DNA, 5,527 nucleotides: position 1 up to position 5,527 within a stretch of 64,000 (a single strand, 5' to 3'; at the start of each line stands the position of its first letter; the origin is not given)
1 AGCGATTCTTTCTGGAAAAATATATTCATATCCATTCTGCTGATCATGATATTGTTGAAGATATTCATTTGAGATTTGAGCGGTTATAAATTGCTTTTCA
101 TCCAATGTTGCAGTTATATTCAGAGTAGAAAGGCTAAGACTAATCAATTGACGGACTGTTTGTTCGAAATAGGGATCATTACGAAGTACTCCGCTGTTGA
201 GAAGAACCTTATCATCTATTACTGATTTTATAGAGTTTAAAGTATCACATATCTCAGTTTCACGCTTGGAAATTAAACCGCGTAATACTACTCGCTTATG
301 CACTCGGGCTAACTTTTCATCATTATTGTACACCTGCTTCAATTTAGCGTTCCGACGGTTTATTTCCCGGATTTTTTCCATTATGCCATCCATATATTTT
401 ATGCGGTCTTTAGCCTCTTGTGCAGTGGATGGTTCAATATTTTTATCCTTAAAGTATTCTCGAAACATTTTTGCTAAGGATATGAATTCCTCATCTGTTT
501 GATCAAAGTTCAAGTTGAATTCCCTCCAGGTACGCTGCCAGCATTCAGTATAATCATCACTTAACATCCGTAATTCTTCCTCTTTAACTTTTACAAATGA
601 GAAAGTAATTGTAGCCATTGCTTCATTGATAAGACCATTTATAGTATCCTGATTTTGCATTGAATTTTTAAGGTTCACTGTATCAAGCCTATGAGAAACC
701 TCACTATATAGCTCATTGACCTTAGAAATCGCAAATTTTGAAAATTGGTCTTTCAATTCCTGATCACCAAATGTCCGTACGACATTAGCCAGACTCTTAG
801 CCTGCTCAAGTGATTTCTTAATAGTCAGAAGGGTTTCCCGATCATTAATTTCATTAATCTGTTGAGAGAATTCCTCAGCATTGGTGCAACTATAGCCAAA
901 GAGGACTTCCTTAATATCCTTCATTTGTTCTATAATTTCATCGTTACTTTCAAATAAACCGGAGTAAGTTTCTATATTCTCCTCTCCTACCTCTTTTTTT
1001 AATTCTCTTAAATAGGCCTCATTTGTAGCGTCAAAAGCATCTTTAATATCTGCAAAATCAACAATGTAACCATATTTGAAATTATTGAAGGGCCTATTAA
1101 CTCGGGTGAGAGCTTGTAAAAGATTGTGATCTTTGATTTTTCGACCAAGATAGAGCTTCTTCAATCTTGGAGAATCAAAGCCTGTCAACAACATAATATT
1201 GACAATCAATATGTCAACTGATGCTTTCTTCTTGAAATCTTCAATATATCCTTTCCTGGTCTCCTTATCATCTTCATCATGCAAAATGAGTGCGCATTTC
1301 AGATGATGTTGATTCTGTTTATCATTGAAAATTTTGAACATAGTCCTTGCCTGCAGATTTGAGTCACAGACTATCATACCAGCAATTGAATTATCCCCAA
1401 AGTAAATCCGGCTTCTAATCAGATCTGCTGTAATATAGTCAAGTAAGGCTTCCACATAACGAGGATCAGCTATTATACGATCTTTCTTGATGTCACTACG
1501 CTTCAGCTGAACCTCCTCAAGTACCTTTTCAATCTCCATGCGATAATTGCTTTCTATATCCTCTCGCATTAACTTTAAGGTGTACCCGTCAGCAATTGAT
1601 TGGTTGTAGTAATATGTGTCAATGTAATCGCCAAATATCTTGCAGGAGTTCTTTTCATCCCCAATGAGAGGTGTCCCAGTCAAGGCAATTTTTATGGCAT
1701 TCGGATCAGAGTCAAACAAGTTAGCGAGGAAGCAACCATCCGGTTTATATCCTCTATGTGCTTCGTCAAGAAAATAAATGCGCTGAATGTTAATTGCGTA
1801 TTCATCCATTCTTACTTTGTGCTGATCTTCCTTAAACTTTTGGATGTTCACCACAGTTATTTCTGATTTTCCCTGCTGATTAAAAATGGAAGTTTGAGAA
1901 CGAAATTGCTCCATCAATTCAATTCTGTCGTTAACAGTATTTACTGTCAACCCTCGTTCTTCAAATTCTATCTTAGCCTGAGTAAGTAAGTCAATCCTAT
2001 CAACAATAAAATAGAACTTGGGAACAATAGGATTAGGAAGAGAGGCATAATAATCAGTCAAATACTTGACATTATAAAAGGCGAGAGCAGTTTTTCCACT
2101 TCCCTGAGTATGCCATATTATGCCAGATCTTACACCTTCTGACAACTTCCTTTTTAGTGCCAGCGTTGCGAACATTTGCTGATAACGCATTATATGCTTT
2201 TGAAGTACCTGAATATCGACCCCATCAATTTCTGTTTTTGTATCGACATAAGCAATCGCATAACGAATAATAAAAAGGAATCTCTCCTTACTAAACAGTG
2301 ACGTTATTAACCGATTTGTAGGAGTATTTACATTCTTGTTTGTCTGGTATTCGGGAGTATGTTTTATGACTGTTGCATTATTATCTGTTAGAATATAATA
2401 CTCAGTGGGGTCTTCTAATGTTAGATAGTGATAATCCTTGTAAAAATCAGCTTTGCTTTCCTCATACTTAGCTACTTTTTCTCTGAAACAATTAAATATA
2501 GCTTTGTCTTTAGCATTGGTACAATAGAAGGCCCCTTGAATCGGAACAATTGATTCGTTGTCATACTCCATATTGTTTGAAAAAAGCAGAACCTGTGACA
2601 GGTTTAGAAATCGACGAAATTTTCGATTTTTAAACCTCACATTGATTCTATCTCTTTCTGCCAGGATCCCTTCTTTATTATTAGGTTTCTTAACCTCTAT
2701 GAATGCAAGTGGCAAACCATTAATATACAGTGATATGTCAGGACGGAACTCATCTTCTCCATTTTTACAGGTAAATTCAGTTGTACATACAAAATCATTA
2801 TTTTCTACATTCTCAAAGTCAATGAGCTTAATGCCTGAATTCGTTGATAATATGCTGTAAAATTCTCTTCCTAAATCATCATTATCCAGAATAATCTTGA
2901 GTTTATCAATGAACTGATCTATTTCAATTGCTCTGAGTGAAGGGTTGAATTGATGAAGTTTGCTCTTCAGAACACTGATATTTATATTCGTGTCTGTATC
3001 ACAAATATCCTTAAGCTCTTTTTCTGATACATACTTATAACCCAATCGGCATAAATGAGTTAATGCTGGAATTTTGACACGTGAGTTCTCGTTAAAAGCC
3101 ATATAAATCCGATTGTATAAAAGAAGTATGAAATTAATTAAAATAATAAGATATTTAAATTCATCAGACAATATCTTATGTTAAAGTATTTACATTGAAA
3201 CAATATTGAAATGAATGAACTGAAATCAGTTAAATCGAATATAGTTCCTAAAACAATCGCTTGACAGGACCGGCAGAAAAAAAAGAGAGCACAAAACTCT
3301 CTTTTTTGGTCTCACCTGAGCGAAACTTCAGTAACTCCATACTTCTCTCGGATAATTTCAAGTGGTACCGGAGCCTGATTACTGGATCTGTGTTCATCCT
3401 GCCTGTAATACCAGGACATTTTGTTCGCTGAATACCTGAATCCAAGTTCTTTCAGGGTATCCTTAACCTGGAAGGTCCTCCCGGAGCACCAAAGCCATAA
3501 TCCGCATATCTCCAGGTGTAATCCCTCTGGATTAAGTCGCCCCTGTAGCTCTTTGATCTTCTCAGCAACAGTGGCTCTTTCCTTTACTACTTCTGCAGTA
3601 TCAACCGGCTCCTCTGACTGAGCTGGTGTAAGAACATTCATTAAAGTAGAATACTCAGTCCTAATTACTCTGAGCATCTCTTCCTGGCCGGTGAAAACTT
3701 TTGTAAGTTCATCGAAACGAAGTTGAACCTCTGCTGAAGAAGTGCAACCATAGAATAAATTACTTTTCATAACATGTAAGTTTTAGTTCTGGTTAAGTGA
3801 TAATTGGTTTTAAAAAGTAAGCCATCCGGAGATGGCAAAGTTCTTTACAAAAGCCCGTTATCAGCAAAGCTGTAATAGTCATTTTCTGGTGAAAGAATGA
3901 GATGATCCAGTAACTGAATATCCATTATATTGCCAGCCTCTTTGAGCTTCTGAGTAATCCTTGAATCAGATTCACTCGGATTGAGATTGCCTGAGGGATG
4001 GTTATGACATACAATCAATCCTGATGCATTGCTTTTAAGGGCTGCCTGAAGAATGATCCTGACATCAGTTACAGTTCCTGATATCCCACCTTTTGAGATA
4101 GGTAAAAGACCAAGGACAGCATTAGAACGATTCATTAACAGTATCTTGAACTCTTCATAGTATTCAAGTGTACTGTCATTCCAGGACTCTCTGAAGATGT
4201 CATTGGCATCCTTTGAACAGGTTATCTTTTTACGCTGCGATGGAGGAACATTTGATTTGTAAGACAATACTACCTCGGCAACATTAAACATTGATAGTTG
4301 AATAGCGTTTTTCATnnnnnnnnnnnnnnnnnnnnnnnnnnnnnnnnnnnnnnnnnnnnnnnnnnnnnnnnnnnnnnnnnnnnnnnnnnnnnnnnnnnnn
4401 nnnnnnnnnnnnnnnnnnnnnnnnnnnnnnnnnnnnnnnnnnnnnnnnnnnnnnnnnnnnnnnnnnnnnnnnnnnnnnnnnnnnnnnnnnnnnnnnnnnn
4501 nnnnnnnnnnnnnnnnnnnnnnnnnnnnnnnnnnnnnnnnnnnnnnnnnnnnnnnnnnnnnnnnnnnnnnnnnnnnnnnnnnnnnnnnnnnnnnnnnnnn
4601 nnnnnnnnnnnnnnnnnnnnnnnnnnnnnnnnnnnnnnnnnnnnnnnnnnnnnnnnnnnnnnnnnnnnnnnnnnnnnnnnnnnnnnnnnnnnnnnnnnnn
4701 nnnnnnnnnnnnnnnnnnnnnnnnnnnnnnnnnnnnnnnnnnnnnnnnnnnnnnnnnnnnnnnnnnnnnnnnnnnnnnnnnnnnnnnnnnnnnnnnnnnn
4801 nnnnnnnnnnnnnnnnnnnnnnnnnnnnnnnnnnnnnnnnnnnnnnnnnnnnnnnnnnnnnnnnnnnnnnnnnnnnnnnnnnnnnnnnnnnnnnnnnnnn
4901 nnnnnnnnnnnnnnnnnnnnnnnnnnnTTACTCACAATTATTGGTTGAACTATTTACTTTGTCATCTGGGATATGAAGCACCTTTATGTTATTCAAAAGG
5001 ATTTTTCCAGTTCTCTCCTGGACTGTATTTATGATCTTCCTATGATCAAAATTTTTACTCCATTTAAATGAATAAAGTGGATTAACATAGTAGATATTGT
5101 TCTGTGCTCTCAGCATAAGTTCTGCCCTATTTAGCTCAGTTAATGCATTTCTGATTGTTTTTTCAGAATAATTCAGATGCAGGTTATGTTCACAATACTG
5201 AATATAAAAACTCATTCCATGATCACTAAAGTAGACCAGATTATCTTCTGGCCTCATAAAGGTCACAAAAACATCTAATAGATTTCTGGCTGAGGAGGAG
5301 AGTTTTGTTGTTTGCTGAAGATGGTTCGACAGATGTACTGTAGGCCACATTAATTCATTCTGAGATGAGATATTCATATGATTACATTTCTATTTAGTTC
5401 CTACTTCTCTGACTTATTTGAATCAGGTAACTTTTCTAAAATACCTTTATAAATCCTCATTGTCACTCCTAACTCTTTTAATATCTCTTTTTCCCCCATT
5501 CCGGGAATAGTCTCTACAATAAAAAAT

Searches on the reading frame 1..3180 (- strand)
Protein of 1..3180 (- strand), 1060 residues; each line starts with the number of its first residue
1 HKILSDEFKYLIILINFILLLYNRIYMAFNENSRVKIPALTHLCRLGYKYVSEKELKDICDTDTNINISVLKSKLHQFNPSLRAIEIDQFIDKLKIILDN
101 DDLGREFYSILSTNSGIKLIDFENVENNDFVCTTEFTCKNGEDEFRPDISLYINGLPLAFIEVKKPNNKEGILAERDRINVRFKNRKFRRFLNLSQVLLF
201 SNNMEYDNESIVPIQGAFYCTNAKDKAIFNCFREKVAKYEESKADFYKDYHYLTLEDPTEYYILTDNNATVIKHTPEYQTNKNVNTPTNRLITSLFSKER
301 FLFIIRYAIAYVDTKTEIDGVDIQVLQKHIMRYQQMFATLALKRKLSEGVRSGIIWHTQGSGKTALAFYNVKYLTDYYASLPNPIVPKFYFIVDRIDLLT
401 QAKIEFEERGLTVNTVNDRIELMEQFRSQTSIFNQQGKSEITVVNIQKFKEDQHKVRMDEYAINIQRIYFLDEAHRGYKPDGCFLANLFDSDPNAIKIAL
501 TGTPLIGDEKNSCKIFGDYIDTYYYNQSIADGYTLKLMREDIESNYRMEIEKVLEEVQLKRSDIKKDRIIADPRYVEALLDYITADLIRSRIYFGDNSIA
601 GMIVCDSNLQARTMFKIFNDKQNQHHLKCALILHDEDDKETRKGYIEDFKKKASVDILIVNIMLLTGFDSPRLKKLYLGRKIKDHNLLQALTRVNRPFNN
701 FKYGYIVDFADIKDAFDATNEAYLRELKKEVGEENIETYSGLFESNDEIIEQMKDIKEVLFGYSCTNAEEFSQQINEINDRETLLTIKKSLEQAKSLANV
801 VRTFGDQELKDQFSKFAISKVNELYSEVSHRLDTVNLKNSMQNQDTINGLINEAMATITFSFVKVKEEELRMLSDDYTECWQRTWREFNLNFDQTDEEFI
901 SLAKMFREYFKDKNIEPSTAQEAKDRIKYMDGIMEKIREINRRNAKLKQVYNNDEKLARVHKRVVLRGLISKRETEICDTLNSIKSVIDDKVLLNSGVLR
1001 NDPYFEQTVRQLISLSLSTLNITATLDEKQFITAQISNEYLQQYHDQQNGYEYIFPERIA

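Call 12: search_protein_families(library=pfam, proteins=[window:1-3180:-], max_evalue=0.01)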
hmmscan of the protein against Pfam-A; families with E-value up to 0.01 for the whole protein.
window:1-3180:- (1060 aa): 4 families
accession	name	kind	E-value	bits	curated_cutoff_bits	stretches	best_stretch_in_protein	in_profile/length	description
PF18766.7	SWI2_SNF2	-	1.4e-39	136.5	26.7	1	334-558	1-209/221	SWI2/SNF2 ATPase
PF04313.20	HSDR_N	-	2.4e-25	90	25.1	1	29-205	2-186/198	Type I restriction enzyme R protein N terminus (HSDR_N)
PF04851.21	ResIII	-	2.3e-21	76.9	22.5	1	330-504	3-162/164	Type III restriction enzyme, res subunit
PF22679.2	T1R_D3-like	-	5e-17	63.2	27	1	649-710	93-157/158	Type I restriction enzyme subunit R domain 3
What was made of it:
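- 1..3102 (-): hsdR (type I restriction subunit R), cargo of the integrase island. Its stop codon lies 32 nt beyond the window start, and hsdM follows on the source contig. Pfam HSDR_N, ResIII, SWI2_SNF2 and T1R_D3 (call 12).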

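Call 27: find_homologous_proteins(query=window:1-3102:-, max_evalue=1e-100)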
Query window:1-3102:- (1034 aa): 8000 proteins with E <= 1e-100 among 8000 candidates; the best 120 are listed.
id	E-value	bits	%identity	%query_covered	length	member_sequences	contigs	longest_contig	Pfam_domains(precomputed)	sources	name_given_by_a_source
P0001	0.0e+0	2312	100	100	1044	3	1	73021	PF04313.21,PF18766.8,PF22679.3,PF04851.22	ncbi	-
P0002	0.0e+0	2081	88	100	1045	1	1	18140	PF04313.21,PF18766.8,PF22679.3,PF04851.22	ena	-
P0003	0.0e+0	2008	86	100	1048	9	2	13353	PF04313.21,PF18766.8,PF22679.3,PF04851.22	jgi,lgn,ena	-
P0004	0.0e+0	2003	85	100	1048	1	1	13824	PF04313.21,PF18766.8,PF22679.3,PF04851.22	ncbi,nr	ncbi:MAG: type I restriction endonuclease subunit R [Odoribacter sp.]|nr:type I restriction endonucl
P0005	0.0e+0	1987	84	100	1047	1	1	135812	PF04313.21,PF18766.8,PF22679.3,PF04851.22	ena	-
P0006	0.0e+0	1987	85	100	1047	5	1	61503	PF04313.21,PF18766.8,PF22679.3,PF04851.22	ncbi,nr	ncbi:MAG: DEAD/DEAH box helicase family protein [Prolixibacteraceae bacterium]|nr:DEAD/DEAH box heli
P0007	0.0e+0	1987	85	100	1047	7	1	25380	PF04313.21,PF18766.8,PF22679.3,PF04851.22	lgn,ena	-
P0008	0.0e+0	1983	85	100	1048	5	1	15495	PF04313.21,PF18766.8,PF22679.3,PF04851.22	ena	-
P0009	0.0e+0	1979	85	100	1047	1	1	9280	PF04313.21,PF18766.8,PF22679.3,PF04851.22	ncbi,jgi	jgi:type I restriction enzyme R subunit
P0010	0.0e+0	1971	84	100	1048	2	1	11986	PF04313.21,PF18766.8,PF22679.3,PF04851.22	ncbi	-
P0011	0.0e+0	1961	83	100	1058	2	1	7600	PF04313.21,PF18766.8,PF22679.3,PF04851.22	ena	-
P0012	0.0e+0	1960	84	100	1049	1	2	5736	PF04313.21,PF18766.8,PF22679.3,PF04851.22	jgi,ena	-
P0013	0.0e+0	1955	83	100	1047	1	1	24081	PF04313.21,PF18766.8,PF22679.3,PF04851.22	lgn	-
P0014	0.0e+0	1945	82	100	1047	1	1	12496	PF04313.21,PF18766.8,PF22679.3,PF04851.22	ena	-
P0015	0.0e+0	1922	82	98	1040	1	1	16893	PF04313.21,PF18766.8,PF22679.3,PF04851.22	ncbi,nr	ncbi:MAG: DEAD/DEAH box helicase family protein [Marinilabiliales bacterium]|nr:DEAD/DEAH box helica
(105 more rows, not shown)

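Call 28: find_encoding_contigs(protein=P0001, flank=10000, max_places=6)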
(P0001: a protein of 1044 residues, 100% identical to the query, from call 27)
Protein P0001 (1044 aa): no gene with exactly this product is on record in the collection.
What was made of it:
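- On tRNA-targeting integrative genomic island (tyrosine integrase): The exact HsdR is on no other record (call 28).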

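Call 29: find_encoding_contigs(protein=P0005, flank=10000, max_places=4)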
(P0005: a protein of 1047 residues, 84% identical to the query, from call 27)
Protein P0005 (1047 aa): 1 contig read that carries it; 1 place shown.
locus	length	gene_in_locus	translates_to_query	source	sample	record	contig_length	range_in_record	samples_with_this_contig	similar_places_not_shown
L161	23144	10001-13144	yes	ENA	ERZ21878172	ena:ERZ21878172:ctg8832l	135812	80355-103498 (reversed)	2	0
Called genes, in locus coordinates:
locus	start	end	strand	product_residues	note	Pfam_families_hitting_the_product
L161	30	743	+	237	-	-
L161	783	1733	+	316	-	PF07863:CtnDOT_TraJ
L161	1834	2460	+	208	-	-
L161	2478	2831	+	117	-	-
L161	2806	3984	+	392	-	PF07558:Shugoshin_N (faint), PF12508:Transposon_TraM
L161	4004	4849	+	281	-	PF13595:DUF4138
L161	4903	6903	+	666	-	PF14293:YWFCY, PF02534:T4SS-DNA_transf, PF10412:TrwB_AAD_bind, PF12696:TraG-D_C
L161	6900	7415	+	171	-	PF03703:bPH_2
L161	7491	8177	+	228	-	PF13351:DUF4099, PF13101:DUF3945, PF13342:Toprim_Crpt (weak)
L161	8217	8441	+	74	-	-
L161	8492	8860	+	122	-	PF19514:MobC_2, PF21983:NikA-like, PF05713:MobC (weak)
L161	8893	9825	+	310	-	PF03432:Relaxase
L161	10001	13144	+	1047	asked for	PF04313:HSDR_N, PF04851:ResIII, PF18766:SWI2_SNF2, PF22679:T1R_D3-like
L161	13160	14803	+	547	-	PF02384:N6_Mtase, PF07669:Eco57I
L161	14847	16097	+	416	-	PF01420:Methylase_S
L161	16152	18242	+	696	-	PF13175:AAA_15, PF13304:AAA_21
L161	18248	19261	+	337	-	-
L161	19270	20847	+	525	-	-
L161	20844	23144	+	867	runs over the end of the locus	PF13091:PLDc_2 (faint)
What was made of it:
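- Tried and rejected: One is a CTnDOT-like ICE (L161, call 29).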

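Call 66: find_encoding_contigs(protein=P0002, flank=10000, max_places=3)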
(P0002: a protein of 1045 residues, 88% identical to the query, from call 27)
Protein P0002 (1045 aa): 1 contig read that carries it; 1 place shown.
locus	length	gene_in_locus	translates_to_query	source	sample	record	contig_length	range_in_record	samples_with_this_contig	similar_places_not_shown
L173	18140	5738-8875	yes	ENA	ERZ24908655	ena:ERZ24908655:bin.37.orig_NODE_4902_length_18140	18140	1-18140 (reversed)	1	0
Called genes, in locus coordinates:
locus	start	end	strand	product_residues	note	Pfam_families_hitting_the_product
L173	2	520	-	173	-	?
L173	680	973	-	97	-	PF12728:HTH_17 (weak)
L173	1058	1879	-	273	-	-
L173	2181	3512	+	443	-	PF17293:Arm-DNA-bind_5 (weak), PF13102:Phage_int_SAM_5, PF02899:Phage_int_SAM_1 (faint), PF00589:Phage_integrase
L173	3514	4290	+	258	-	-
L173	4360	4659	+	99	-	PF12728:HTH_17 (weak)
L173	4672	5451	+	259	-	-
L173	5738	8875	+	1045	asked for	PF04313:HSDR_N, PF04851:ResIII, PF18766:SWI2_SNF2, PF22679:T1R_D3-like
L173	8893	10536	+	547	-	PF02384:N6_Mtase, PF07669:Eco57I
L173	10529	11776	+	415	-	PF01420:Methylase_S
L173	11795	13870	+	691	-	PF03235:GmrSD_N, PF07510:GmrSD_C, PF18899:DUF5655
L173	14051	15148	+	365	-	PF05496:RuvB_N (faint), PF00004:AAA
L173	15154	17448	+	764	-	PF00082:Peptidase_S8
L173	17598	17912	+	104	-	-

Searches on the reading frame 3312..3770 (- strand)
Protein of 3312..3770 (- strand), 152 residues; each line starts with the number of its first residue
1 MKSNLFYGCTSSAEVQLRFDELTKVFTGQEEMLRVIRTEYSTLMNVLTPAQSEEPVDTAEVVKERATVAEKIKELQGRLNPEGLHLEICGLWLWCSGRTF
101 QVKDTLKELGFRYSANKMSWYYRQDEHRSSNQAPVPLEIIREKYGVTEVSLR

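Call 11: find_encoding_contigs(protein=window:3312-3770:-, flank=10000, max_places=6)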
Protein window:3312-3770:- (152 aa): 3 contigs read that carry it; 2 places shown.
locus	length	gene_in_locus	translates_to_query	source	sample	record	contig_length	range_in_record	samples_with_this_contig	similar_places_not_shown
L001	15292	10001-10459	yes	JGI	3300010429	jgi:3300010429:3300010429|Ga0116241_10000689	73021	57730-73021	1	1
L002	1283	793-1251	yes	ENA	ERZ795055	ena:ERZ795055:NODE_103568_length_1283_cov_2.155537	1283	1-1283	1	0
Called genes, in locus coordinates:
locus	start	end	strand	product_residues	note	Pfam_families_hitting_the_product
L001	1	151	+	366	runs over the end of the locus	PF16147:DUF4855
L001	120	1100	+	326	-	PF00753:Lactamase_B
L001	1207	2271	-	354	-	PF01120:Alpha_L_fucos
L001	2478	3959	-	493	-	PF02661:Fic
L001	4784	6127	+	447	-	PF00589:Phage_integrase (weak)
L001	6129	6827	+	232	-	-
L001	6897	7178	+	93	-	PF12728:HTH_17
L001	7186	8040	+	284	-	PF14297:Lin1244_N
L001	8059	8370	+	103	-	-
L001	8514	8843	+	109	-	-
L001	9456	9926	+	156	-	PF04002:RadC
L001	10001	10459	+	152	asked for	-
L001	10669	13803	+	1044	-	PF04313:HSDR_N, PF04851:ResIII, PF18766:SWI2_SNF2, PF22679:T1R_D3-like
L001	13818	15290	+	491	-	?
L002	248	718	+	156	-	PF04002:RadC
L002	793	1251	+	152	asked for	-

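Call 12: search_protein_families(library=pfam, proteins=[window:3312-3770:-], max_evalue=0.01)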
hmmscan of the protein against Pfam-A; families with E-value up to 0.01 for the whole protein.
window:3312-3770:- (152 aa): 0 families

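Call 50: search_protein_families(library=ncbifam, proteins=[window:3312-3770:-], max_evalue=0.001)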
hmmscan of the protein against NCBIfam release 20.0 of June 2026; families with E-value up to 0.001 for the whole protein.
window:3312-3770:- (152 aa): 0 families

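Call 71: search_protein_families(library=padloc, proteins=[window:3312-3770:-], max_evalue=0.001)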
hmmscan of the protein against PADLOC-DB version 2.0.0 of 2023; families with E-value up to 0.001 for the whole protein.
window:3312-3770:- (152 aa): 0 families

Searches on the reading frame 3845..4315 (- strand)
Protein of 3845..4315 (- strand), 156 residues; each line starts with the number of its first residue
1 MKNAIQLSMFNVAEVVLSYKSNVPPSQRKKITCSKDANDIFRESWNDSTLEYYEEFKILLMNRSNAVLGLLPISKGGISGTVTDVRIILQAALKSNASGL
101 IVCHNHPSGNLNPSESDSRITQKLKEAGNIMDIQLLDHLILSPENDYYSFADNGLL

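Call 12: search_protein_families(library=pfam, proteins=[window:3845-4315:-], max_evalue=0.01)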
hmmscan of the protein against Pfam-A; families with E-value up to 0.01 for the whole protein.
window:3845-4315:- (156 aa): 1 family
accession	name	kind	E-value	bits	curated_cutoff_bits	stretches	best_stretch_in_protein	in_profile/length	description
PF04002.20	RadC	-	1.7e-37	128.5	22.1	1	31-155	1-121/121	RadC-like JAB domain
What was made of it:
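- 3845..4315 (-): RadC-like JAB protein, island cargo. Pfam RadC, 1.7e-37 (call 12).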

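Call 71: search_protein_families(library=padloc, proteins=[window:3845-4315:-], max_evalue=0.001)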
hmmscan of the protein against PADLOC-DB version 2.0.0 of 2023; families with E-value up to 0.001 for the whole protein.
window:3845-4315:- (156 aa): 0 families

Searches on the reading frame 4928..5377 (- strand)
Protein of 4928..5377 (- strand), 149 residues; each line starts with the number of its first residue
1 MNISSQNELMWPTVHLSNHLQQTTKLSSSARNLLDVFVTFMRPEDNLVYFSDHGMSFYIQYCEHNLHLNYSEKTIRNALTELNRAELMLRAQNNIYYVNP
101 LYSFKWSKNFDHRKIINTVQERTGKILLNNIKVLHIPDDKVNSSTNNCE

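Call 9: search_protein_families(library=pfam, proteins=[window:4928-5377:-], max_evalue=0.01)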
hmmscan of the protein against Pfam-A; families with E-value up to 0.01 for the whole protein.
window:4928-5377:- (149 aa): 1 family
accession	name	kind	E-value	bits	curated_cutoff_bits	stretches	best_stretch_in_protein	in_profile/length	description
PF08220.18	HTH_DeoR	-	0.0029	17.8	21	1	67-93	23-49/57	DeoR-like helix-turn-helix domain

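Call 50: search_protein_families(library=ncbifam, proteins=[window:4928-5377:-], max_evalue=0.001)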
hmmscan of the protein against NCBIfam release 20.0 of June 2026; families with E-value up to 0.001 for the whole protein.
window:4928-5377:- (149 aa): 0 families

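Call 71: search_protein_families(library=padloc, proteins=[window:4928-5377:-], max_evalue=0.001)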
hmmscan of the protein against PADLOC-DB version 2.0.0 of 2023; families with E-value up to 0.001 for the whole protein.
window:4928-5377:- (149 aa): 0 families
